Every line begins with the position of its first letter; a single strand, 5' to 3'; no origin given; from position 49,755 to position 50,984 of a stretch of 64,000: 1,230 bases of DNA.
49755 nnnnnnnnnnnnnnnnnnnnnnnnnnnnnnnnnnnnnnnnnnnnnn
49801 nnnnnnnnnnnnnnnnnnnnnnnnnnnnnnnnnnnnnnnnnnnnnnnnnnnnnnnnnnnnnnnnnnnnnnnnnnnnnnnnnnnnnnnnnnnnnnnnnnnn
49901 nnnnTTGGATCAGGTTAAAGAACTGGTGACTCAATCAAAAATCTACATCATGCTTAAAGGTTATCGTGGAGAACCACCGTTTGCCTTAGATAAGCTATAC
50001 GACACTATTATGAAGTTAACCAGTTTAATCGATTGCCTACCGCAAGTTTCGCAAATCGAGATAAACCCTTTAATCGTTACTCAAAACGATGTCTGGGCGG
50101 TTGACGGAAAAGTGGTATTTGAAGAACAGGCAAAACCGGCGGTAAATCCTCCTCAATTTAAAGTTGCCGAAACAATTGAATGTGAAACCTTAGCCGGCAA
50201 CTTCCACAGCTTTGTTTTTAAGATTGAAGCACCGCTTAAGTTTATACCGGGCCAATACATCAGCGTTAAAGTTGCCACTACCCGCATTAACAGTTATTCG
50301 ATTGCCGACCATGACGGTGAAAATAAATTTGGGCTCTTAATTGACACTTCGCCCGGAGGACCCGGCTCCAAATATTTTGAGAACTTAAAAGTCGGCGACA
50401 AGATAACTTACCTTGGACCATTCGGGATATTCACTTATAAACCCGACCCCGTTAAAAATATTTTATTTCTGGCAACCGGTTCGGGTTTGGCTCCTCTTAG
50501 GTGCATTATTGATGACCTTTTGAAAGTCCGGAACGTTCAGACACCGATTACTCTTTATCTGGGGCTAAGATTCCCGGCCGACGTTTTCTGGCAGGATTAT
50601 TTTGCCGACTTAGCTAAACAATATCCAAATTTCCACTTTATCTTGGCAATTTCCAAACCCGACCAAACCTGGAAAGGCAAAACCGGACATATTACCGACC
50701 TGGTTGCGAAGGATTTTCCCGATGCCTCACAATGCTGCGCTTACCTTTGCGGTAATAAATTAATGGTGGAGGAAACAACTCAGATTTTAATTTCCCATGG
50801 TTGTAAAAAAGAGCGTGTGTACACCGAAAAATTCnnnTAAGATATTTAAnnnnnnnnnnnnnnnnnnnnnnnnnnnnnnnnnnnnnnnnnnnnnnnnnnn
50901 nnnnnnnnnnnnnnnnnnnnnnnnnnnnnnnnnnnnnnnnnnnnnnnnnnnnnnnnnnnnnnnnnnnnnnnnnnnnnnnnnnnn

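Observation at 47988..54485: Acetyl-CoA synthetase (ADP-forming) fused to an FNR-like reductase, within an OFOR / FNR-like / ferredoxin module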

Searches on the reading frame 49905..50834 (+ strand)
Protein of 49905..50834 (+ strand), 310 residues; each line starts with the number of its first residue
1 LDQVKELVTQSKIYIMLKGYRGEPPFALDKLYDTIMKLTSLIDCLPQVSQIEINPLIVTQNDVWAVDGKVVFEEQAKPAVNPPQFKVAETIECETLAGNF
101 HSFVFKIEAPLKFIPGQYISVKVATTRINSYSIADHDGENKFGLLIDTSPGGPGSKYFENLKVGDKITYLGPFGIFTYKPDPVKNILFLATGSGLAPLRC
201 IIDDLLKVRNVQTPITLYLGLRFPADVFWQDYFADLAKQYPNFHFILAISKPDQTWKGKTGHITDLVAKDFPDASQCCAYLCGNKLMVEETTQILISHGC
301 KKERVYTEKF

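Call 25: find_related_loci(query=A2, collection=genome_contigs, flank=10000)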
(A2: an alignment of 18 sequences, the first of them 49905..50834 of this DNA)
Query A2 (310 aa) in genome_contigs; peptide patterns used: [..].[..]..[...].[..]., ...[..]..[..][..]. (x = any residue, [..] = any of these).
599 stretches matched a pattern (row limit reached: there are more); 78 encode a relative of the query (tblastn E <= 1e-3); 78 distinct loci.
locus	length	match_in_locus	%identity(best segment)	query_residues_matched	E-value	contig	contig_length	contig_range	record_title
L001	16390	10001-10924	67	3-310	1e-144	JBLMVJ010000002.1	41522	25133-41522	MAG: Candidatus Levyibacteriota bacterium isolate MAG318 PRJNA960887_bin9_renamed_1, whole genome shotgun sequence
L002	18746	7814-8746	65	1-310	4e-140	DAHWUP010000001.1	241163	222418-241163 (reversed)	MAG TPA_asm: Candidatus Levyibacteriota bacterium isolate clean1537 NODE_1_length_241163_cov_9.246451, whole genome shot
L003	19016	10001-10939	57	1-310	6e-123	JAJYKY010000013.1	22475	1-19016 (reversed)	MAG: bacterium isolate DBS2-1.bin56 NODE_4014_length_22475_cov_7.546223, whole genome shotgun sequence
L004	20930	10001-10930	57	1-310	2e-117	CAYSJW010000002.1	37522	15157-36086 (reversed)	MAG TPA_asm: uncultured Gammaproteobacteria bacterium isolate SRP231805_co4_34 genome assembly, contig: k141_129570, who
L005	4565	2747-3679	51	1-310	1e-114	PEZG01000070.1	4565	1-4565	MAG: Candidatus Roizmanbacteria bacterium CG09_land_8_20_14_0_10_41_9 CG09_land_8_20_14_0.10_scaffold_7702_c, whole geno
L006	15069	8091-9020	55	1-310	2e-113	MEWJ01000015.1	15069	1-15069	MAG: candidate division WWE3 bacterium RIFOXYD1_FULL_43_17 rifoxyd1_full_scaffold_2263, whole genome shotgun sequence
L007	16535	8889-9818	54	2-310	2e-112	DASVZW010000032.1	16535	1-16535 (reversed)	MAG TPA_asm: Patescibacteria group bacterium isolate SMAG_U2638 k141_740573, whole genome shotgun sequence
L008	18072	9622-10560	53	1-310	3e-111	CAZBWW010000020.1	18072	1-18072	MAG TPA_asm: uncultured Candidatus Saccharibacteria bacterium isolate SRP329715_co1_384 genome assembly, contig: NODE_45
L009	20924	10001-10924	55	3-310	4e-110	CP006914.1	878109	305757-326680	Candidate division WWE3 bacterium RAAC2_WWE3_1 chromosome, complete genome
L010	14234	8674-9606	53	1-310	4e-110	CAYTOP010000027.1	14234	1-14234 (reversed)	MAG TPA_asm: uncultured Gammaproteobacteria bacterium isolate SRP050083_co1_427 genome assembly, contig: NODE_1844_lengt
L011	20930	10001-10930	53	1-310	2e-107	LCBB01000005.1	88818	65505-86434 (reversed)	MAG: candidate division WWE3 bacterium GW2011_GWC2_41_23 UU55_C0005, whole genome shotgun sequence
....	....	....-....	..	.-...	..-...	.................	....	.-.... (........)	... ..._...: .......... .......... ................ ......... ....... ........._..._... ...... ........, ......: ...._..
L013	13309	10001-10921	49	5-310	7e-103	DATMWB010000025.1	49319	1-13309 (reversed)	MAG TPA_asm: Candidatus Methanoperedens sp. isolate SMAG_U13083 k141_457575, whole genome shotgun sequence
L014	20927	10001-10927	50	2-310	2e-101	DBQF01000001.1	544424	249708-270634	MAG TPA_asm: candidate division WWE3 bacterium UBA1401 UBA1401_contig_1134, whole genome shotgun sequence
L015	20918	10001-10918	51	2-310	7e-101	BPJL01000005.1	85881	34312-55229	MAG: Patescibacteria group bacterium KatS3mg101 DNA, contig_16195, whole genome shotgun sequence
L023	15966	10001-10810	46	41-309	5e-77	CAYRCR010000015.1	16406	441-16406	MAG TPA_asm: uncultured Gammaproteobacteria bacterium isolate SRP050083_co1_366 genome assembly, contig: NODE_1470_lengt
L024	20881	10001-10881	45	26-310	4e-66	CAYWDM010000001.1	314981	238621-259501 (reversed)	MAG TPA_asm: uncultured Pseudomonadales bacterium isolate SRP272421_co4_48 genome assembly, contig: NODE_4_length_314981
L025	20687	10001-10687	44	83-310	6e-65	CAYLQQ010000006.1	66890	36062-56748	MAG TPA_asm: uncultured Pseudomonadales bacterium isolate SRP263991_co4_510 genome assembly, contig: NODE_317_length_668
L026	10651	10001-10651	50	41-254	2e-63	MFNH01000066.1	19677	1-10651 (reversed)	MAG: Candidatus Levybacteria bacterium RBG_16_35_11 RBG_16_scaffold_7941, whole genome shotgun sequence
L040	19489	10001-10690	48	82-310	1e-74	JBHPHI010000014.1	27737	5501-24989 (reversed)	Patescibacteria group bacterium isolate SAG AM-311-P01 NODE_14_length_27737_cov_31.960696, whole genome shotgun sequence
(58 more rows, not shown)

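Call 55: search_protein_families(library=pfam, proteins=[L023:8404-9723:+, L023:9698-10111:+, L024:9553-9888:+, L024:9824-10171:+, L040:8267-9490:+, L040:9485-9961:-, L025:7372-8556:+, L025:8548-9333:-, L025:9411-9884:+, L026:8354-10111:+], max_evalue=0.01)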
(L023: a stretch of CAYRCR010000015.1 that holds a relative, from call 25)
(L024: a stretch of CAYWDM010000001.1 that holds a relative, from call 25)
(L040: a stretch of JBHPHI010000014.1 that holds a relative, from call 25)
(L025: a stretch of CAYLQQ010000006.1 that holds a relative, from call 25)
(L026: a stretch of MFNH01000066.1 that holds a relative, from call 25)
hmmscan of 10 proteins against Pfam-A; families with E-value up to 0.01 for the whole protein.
L023:8404-9723:+ (439 aa): 1 family
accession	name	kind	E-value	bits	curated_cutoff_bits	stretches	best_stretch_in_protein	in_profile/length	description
PF00501.34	AMP-binding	-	4.4e-79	266.5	29.9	1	66-415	6-375/384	AMP-binding enzyme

L023:9698-10111:+ (137 aa): 2 families
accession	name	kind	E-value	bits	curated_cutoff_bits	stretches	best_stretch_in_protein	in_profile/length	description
PF13193.12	AMP-binding_C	-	1.6e-28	99.9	24.5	1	35-113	1-76/76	AMP-binding enzyme C-terminal domain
PF23562.2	AMP-binding_C_3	-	0.0027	18.5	20.8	1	21-89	2-69/124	AMP-binding enzyme C-terminal domain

L024:9553-9888:+ (111 aa): 0 families

L024:9824-10171:+ (115 aa): 0 families

L040:8267-9490:+ (407 aa): 6 families
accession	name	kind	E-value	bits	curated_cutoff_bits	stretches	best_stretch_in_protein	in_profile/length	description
PF07992.20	Pyr_redox_2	-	5.3e-35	121.7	26.1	1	6-316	2-291/291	Pyridine nucleotide-disulphide oxidoreductase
PF00070.33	Pyr_redox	-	2e-11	44.7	22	1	160-237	1-65/82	Pyridine nucleotide-disulphide oxidoreductase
PF13454.12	NAD_binding_9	-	7.7e-07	29.7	21.8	0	9-47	2-39/155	FAD-NAD(P)-binding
PF01266.30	DAO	-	1.5e-06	28.4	27.9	0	7-43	2-35/353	FAD dependent oxidoreductase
PF13738.12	Pyr_redox_3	-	0.0013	18.5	30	0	155-298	161-305/305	Pyridine nucleotide-disulphide oxidoreductase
PF01593.30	Amino_oxidase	-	0.0063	16.3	19.8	0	285-323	404-442/443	Flavin containing amine oxidoreductase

L040:9485-9961:- (158 aa): 3 families
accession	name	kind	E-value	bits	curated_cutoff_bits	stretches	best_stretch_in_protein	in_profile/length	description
PF00258.30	Flavodoxin_1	-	1.6e-16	61.2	25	1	13-134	1-128/143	Flavodoxin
PF12641.12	Flavodoxin_3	-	0.00015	22.1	27.5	1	12-120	1-98/160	Flavodoxin domain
PF12724.12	Flavodoxin_5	-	0.00024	21.9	27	1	12-101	1-84/145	Flavodoxin domain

L025:7372-8556:+ (394 aa): 5 families
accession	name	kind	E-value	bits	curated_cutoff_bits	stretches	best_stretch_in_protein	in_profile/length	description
PF19583.5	ODP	-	4.5e-15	56.5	27.2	1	36-226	4-194/194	ODP family beta lactamase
PF00258.30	Flavodoxin_1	-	2.1e-12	47.8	25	1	254-384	1-141/143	Flavodoxin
PF00753.33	Lactamase_B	-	0.0022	18.4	22.7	1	34-166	5-151/196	Metallo-beta-lactamase superfamily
PF12706.13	Lactamase_B_2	-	0.0043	17.1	27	1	47-147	4-116/200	Beta-lactamase superfamily domain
PF03358.20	FMN_red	-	0.0083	16.1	24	0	263-360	16-133/152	NADPH-dependent FMN reductase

L025:8548-9333:- (261 aa): 8 families
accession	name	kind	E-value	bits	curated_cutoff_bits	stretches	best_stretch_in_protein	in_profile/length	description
PF01978.25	TrmB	-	1.7e-16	60.3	25.6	1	9-76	1-67/68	Sugar-specific transcriptional regulator TrmB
PF12802.13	MarR_2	-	3e-05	24.5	27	1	20-64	9-54/61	MarR family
PF08279.18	HTH_11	-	0.00029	21.1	25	1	18-61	3-44/55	HTH domain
PF09339.16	HTH_IclR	-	0.0012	19.1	22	1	29-62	17-50/52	IclR helix-turn-helix domain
PF13412.12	HTH_24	-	0.0023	17.9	21.9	1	32-61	19-48/48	Winged helix-turn-helix DNA-binding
PF25213.1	HVO_A0261_N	-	0.0024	18.2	35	1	26-63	20-57/86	HVO_A0261 N-terminal domain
PF13545.12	HTH_Crp_2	-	0.004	17.5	27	1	30-81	22-69/70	Crp-like helix-turn-helix domain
PF01047.28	MarR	-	0.0041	17.4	24.6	0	27-61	14-48/59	MarR family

L025:9411-9884:+ (157 aa): 0 families

L026:8354-10111:+ (585 aa): 2 families
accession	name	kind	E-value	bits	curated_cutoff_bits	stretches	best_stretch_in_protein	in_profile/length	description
PF00501.34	AMP-binding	-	1.5e-78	264.7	29.9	1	60-420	6-384/384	AMP-binding enzyme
PF13193.12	AMP-binding_C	-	6.2e-25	88.4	24.5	1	476-561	1-76/76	AMP-binding enzyme C-terminal domain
